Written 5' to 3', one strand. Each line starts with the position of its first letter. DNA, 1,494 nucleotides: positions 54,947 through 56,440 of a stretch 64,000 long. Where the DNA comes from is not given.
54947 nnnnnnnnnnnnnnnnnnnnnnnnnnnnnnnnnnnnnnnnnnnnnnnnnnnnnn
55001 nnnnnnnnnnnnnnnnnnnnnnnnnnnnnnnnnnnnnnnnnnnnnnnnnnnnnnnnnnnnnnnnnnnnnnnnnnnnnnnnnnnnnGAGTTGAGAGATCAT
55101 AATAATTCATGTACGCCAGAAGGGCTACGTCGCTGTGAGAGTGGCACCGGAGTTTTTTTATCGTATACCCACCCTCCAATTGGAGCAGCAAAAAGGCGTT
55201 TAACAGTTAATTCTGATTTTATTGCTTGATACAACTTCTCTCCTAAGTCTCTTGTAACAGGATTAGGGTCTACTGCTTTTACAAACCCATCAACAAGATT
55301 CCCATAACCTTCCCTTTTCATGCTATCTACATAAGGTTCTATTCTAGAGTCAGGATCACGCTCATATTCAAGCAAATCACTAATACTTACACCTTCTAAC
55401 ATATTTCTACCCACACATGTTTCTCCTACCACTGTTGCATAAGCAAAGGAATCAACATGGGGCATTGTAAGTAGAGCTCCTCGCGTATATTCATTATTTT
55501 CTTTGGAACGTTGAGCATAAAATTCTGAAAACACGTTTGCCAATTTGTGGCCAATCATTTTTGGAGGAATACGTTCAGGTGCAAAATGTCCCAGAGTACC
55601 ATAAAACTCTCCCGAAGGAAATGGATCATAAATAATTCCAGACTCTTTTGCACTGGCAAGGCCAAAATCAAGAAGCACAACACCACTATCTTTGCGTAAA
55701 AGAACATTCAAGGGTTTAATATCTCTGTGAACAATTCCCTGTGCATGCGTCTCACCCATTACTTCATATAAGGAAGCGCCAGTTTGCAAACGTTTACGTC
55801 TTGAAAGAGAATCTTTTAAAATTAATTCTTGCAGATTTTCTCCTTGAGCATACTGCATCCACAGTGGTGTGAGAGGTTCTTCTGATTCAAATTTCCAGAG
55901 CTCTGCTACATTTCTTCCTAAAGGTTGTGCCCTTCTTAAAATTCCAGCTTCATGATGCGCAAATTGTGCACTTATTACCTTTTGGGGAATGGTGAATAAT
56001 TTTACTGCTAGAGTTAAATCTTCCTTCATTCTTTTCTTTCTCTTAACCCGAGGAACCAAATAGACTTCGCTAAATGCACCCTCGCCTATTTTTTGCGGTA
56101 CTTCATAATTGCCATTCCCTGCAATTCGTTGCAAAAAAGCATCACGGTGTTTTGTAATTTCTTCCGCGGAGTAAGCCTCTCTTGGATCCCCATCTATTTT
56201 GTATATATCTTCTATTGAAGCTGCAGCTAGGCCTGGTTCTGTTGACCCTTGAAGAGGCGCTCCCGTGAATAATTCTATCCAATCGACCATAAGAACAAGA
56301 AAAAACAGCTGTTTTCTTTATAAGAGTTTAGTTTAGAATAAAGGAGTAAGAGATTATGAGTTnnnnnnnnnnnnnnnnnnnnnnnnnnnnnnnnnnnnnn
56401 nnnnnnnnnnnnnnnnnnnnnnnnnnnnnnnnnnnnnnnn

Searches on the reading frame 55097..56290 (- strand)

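Call 12: search_protein_families(library=pfam, proteins=[window:55097-56290:-], max_evalue=1)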
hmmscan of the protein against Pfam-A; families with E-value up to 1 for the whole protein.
window:55097-56290:- (397 aa): 6 families
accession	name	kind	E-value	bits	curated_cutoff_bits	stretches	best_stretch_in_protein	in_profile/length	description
PF00069.31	Pkinase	-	7.1e-22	78.5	31.7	1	62-249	1-177/263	Protein kinase domain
PF07714.23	PK_Tyr_Ser-Thr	-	2.3e-12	47.2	23.1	1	65-216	4-153/258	Protein tyrosine and serine/threonine kinase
PF03109.22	ABC1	-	9.7e-05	22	22.9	1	143-213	145-215/244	ABC1 atypical kinase-like domain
PF01636.29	APH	-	0.00039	20.7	23.2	1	167-213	147-198/239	Phosphotransferase enzyme family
PF01163.29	RIO1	-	0.00083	19.5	22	1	84-210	28-149/187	RIO domain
PF14531.12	Kinase-like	-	0.045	13.4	25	1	161-210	141-190/289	Kinase-like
